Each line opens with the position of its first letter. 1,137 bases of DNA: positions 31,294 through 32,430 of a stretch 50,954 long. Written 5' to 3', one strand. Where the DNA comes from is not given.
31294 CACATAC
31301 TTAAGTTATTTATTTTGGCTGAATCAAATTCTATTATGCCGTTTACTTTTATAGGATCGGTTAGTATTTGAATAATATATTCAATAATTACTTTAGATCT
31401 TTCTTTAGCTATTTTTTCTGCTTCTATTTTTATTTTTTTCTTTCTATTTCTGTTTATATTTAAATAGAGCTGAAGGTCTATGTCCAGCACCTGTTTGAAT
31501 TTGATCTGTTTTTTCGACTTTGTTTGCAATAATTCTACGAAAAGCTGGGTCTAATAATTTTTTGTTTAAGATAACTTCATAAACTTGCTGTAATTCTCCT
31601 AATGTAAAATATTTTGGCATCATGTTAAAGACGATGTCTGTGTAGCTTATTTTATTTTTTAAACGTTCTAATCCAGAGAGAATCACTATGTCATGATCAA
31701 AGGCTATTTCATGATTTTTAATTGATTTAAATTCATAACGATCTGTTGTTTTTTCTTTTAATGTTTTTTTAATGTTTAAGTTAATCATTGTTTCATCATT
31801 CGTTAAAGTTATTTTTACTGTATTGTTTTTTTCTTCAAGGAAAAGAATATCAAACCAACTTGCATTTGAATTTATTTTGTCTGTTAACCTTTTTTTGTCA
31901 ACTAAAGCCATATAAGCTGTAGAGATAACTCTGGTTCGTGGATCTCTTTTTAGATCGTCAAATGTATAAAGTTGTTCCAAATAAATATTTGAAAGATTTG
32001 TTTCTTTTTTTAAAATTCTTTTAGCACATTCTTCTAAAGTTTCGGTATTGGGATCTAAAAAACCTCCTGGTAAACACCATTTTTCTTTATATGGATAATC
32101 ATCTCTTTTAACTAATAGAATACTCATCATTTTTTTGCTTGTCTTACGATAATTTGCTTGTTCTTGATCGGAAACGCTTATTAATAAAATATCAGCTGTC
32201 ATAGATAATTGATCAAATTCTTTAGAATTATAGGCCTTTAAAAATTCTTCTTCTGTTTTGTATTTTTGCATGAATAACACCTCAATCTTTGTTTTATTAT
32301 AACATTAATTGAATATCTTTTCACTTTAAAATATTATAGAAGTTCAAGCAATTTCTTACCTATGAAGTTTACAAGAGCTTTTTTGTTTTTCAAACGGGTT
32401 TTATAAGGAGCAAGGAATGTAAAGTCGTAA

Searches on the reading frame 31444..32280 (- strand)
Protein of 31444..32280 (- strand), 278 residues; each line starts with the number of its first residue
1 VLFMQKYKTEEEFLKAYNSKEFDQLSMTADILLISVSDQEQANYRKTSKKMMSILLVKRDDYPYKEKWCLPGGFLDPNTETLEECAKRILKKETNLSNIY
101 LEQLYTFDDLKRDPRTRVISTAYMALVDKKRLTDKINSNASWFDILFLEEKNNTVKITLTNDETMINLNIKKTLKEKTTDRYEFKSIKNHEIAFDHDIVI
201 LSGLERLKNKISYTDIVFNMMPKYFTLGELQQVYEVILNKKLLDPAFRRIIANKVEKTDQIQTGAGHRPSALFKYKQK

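Call 12: search_protein_families(library=pfam, proteins=[window:31444-32280:-])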
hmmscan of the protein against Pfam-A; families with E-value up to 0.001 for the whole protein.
window:31444-32280:- (278 aa): 3 families
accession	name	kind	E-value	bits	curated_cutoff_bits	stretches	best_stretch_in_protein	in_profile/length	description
PF21906.2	NrtR_WHD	-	1.4e-16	60.8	27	1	217-274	1-60/61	NrtR DNA-binding winged helix domain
PF00293.34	NUDIX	-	6.1e-13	49.4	21.1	1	54-144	17-114/134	NUDIX domain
PF19368.5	AraR_C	-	3.2e-06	27.7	23.8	1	213-276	1-67/82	AraR C-terminal winged HTH domain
